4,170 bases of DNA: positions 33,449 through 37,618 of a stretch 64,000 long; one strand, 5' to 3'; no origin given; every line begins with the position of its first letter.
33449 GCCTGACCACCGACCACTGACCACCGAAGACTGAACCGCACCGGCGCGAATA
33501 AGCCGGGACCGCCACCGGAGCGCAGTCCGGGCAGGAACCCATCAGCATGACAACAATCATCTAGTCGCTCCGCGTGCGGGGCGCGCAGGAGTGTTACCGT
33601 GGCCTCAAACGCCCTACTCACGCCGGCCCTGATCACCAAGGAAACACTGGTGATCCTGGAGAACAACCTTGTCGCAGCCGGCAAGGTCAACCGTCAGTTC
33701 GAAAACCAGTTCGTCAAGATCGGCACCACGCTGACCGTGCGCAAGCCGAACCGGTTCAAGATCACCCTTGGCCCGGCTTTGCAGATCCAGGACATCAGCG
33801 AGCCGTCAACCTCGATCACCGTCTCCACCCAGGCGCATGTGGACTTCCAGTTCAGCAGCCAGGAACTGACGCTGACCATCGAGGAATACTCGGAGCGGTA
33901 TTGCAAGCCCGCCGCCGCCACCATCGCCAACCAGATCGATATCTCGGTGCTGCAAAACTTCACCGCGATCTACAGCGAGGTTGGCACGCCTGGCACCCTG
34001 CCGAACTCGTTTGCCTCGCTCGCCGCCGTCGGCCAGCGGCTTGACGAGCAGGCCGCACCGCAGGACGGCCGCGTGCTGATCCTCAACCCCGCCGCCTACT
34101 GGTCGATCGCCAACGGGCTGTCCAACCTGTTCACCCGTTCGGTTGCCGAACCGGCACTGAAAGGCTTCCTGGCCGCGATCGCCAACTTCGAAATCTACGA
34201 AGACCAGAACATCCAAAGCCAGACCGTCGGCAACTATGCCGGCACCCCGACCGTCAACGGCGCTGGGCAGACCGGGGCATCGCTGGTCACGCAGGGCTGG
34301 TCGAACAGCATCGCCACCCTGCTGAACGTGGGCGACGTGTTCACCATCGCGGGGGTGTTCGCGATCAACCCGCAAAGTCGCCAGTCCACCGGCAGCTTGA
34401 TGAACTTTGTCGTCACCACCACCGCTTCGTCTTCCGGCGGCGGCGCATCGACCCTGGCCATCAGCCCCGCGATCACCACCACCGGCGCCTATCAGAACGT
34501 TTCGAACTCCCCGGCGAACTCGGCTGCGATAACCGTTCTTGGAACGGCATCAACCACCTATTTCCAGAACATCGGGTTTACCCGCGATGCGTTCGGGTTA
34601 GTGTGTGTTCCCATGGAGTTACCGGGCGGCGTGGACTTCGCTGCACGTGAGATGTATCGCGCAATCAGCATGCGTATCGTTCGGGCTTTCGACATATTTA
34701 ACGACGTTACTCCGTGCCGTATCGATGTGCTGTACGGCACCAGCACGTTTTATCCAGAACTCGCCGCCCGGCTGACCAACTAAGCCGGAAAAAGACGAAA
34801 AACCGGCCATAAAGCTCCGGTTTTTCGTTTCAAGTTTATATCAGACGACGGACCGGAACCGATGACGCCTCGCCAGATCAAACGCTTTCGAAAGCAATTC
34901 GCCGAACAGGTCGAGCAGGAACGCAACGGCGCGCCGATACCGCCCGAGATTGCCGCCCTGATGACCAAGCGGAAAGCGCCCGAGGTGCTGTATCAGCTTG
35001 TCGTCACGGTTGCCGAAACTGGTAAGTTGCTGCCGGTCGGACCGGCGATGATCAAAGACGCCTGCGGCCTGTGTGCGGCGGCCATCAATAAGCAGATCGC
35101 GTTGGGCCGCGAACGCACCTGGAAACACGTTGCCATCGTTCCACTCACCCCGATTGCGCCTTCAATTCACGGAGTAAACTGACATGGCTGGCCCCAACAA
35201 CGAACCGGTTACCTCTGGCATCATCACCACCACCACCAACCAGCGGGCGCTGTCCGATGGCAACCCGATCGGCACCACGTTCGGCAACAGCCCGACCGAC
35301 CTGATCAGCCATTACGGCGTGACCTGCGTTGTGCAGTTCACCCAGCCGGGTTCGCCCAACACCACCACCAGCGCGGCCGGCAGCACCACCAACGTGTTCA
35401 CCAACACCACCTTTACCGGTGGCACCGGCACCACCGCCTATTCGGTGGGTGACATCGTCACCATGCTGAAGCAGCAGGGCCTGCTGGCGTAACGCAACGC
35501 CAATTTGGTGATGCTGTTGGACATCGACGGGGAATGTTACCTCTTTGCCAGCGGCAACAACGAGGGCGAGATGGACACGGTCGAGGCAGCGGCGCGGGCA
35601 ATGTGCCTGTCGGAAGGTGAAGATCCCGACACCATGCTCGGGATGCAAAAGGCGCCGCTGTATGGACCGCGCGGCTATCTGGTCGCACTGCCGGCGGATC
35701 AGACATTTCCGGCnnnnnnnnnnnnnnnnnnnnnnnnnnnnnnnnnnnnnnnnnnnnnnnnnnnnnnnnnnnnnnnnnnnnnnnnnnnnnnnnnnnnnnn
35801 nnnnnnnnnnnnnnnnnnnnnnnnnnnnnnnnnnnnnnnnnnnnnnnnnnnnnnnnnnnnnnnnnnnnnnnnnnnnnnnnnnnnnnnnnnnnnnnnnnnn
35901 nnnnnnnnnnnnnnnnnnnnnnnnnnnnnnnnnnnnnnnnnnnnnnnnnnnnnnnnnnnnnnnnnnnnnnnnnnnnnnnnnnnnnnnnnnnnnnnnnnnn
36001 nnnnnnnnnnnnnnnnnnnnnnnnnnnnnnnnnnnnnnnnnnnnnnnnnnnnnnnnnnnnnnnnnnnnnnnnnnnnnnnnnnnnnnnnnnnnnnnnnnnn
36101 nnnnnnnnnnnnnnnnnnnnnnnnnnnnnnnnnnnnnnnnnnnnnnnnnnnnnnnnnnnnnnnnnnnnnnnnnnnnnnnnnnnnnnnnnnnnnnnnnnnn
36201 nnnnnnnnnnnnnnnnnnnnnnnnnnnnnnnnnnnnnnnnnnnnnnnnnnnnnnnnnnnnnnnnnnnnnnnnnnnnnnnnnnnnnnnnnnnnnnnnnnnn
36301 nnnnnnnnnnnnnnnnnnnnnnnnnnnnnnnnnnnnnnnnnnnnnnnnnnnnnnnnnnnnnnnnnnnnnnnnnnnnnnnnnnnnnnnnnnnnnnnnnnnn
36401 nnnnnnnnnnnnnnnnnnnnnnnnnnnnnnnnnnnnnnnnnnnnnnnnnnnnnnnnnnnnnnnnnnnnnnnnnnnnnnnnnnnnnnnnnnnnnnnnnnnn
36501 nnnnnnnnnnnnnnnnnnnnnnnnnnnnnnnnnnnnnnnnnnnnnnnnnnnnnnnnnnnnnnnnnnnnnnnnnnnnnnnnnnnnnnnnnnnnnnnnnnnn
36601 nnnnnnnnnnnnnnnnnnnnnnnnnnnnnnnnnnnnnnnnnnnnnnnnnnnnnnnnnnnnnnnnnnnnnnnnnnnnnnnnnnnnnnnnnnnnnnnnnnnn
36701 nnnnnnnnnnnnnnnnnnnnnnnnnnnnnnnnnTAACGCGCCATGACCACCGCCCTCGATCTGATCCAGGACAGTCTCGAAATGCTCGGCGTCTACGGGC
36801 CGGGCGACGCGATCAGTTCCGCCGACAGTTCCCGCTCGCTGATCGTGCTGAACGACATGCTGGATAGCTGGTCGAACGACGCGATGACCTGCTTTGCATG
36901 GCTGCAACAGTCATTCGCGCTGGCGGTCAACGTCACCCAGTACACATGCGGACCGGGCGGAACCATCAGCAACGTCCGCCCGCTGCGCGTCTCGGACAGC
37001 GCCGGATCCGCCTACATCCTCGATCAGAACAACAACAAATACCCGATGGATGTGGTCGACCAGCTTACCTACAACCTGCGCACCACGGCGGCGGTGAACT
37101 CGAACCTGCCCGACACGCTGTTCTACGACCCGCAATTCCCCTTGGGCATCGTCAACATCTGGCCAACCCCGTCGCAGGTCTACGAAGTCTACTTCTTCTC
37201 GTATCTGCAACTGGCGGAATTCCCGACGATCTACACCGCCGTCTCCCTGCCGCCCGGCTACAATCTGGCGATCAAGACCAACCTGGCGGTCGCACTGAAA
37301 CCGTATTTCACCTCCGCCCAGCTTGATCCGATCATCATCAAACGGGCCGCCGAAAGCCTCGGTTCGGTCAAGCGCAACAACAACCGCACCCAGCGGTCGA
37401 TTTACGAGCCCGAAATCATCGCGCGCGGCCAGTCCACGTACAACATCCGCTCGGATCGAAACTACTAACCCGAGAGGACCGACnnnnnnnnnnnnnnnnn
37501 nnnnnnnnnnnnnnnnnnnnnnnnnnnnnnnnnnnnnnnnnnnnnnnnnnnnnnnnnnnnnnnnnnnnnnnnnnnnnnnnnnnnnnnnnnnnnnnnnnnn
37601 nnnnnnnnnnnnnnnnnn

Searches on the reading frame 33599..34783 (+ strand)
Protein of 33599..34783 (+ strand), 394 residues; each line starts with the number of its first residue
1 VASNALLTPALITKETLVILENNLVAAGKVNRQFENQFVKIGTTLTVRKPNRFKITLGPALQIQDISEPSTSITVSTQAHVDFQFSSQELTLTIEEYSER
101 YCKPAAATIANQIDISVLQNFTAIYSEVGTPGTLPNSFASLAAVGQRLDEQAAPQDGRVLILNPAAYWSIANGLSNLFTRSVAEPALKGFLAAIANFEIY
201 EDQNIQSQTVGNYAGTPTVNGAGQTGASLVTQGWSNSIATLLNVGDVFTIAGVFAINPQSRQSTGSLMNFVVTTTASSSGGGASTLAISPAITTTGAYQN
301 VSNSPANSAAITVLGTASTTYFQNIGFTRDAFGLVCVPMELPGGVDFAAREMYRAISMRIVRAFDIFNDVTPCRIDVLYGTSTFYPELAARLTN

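Call 6: search_protein_families(library=phrogs, proteins=[window:33599-34783:+], max_evalue=0.01)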
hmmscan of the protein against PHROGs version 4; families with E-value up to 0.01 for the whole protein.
window:33599-34783:+ (394 aa): 3 families
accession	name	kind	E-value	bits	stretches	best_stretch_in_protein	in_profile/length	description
phrog_283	-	head and packaging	2.4e-80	271.7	1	3-393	2-382/385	major head protein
phrog_267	-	head and packaging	9.9e-10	39.1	1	5-224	38-266/410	major head protein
phrog_1302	-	tail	2.3e-06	28.2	1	164-295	39-156/201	distal tail protein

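Call 7: search_protein_families(library=pfam, proteins=[window:33599-34783:+], max_evalue=0.01)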
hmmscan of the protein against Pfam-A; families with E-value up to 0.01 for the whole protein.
window:33599-34783:+ (394 aa): 1 family
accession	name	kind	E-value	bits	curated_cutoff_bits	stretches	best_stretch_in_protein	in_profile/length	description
PF11651.14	P22_CoatProtein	-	6.1e-43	147.6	24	1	1-392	1-421/423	P22 coat protein - gene protein 5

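Call 11: search_dna_similar(query=window:33599-34783:+, collection=phages, mode=protein, max_rows=25)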
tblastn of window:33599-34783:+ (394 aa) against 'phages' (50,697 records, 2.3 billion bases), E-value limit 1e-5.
Records with a match: 97; places in all: 97; records where one place covers at least 80% of the query: 86.
Best place of each record, by identity: <60% 97.
By first word of the organism name: Vibrio 61; Caudoviricetes 8; Streptomyces 5; Xylella 3; Dinoroseobacter 3; Thalassomonas 2; Shewanella 2; Rhodoferax 2; Xanthomonas 1; Phage 1; and 9 more.
By host as written in the record: Vibrio parahaemolyticus 15; - 13; Vibrio crassostreae 10; Vibrio vulnificus 5; Vibrio alginolyticus 5; Streptomyces lividans JI 1326 4; Thalassomonas loyana LMG 22536 2; Vibrio sp. 2; and 34 more.
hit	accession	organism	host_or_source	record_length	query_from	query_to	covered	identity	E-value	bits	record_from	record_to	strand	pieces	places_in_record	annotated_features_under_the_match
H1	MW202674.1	Caudoviricetes sp.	Manatee Spring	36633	1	392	99%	42.2%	6e-51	269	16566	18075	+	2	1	P22 coat protein (x2) | hypothetical protein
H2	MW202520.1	Caudoviricetes sp.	Manatee Spring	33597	1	392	99%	41.5%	1e-74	258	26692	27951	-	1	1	P22 coat protein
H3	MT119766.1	Xanthomonas phage PBR31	Xanthomonas campestris pv. campestris ...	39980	3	392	99%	40.8%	1e-85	289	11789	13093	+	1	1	major capsid protein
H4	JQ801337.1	Vibrio phage VvAW1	Vibrio vulnificus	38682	4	392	99%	40.8%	2e-79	271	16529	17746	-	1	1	P22 coat protein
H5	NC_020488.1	Vibrio phage VvAW1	Vibrio vulnificus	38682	4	392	99%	40.8%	2e-79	271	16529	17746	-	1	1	major head protein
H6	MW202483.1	Caudoviricetes sp.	Manatee Spring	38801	3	392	99%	39.9%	2e-75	260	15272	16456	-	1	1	P22 coat protein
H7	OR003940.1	Phage DSL-LC05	Gammaproteobacteria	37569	3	392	99%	38.4%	4e-76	262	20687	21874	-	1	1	major capsid protein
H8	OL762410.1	Vibrio phage vB_ValP_FGH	Vibrio alginolyticus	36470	3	392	99%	37.7%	1e-74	258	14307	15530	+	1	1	major capsid protein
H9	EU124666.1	Thalassomonas phage BA3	Thalassomonas loyana LMG 22536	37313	3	392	99%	37.3%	1e-71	249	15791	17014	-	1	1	hypothetical protein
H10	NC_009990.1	Thalassomonas phage BA3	Thalassomonas loyana LMG 22536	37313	3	392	99%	37.3%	1e-71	249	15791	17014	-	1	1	major head protein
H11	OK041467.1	Pseudomonas phage PAE2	Pseudomonas aeruginosa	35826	3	387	98%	37.5%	3e-66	233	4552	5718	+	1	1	putative coat protein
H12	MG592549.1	Vibrio phage 1.183.O._10N.286.48.B7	Vibrio sp.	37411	3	392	99%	36.8%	3e-68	239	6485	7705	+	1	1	coat protein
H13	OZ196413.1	Vibrio phage D478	Seawater and oysters mix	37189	3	392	99%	36.8%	6e-68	238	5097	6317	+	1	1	major head protein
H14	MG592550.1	Vibrio phage 1.184.A._10N.286.49.A5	Vibrio cyclitrophicus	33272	3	392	99%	36.8%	6e-68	238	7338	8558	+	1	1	coat protein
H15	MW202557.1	Caudoviricetes sp.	Manatee Spring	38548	3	391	99%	36.8%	1e-62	223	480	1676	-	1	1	P22 coat protein | hypothetical protein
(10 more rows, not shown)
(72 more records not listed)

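Call 13: get_annotated_region(hit=H3, flank=12000)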
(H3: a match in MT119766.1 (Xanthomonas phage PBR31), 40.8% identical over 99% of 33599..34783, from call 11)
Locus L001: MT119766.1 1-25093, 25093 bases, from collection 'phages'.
description: Xanthomonas phage PBR31, complete genome.
organism: Xanthomonas phage PBR31 (NCBI taxid 2718947)
taxonomy: Viruses; Duplodnaviria; Heunggongvirae; Uroviricota; Caudoviricetes
host: Xanthomonas campestris pv. campestris strain Ram 3-1; source: water; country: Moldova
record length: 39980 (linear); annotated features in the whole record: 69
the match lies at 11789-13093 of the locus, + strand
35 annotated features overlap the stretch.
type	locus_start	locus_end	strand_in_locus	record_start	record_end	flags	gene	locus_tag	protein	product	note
CDS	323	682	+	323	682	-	-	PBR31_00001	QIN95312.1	putative repressor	orf001; putative repressor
CDS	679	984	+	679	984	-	-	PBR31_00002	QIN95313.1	hypothetical protein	orf002; hypothetical protein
CDS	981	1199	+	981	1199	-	-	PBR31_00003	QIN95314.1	hypothetical protein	orf003; hypothetical protein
CDS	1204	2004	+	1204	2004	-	-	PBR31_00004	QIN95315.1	putative replication protein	orf004; putative replication protein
CDS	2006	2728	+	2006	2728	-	-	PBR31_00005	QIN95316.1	hypothetical protein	orf005; hypothetical protein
CDS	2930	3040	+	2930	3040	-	-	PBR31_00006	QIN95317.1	hypothetical protein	orf006; hypothetical protein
CDS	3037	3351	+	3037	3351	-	-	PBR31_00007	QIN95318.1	hypothetical protein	orf007; hypothetical protein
CDS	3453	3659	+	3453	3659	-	-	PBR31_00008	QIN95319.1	putative DNA-binding protein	orf008; putative DNA-binding protein, repressor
CDS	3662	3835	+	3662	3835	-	-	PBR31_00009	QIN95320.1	hypothetical protein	orf009; hypothetical protein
CDS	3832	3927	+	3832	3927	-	-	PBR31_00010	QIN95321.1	hypothetical protein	orf010; hypothetical protein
CDS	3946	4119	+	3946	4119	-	-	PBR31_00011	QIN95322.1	putative endonuclease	orf011; putative endonuclease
CDS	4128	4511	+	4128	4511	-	-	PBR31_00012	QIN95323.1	putative transcriptional regulator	orf012; putative transcriptional regulator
CDS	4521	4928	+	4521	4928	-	-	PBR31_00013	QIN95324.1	antiterminator Q protein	orf013; antiterminator Q protein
CDS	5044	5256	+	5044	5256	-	-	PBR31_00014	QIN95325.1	hypothetical protein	orf014; hypothetical protein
CDS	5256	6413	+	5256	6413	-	-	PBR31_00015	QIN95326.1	protein phosphatase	orf015; protein phosphatase (phage lambda like)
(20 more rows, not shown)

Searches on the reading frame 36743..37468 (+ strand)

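Call 21: search_protein_families(library=pfam, proteins=[window:36743-37468:+], max_evalue=0.001)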
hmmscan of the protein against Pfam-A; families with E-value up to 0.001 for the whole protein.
window:36743-37468:+ (241 aa): 0 families

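Call 22: search_protein_families(library=phrogs, proteins=[window:36743-37468:+], max_evalue=0.001)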
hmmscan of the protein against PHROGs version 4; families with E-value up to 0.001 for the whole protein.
window:36743-37468:+ (241 aa): 1 family
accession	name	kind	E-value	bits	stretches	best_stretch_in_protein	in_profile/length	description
phrog_12985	-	unknown function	1e-33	118.1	1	2-220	2-219/238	-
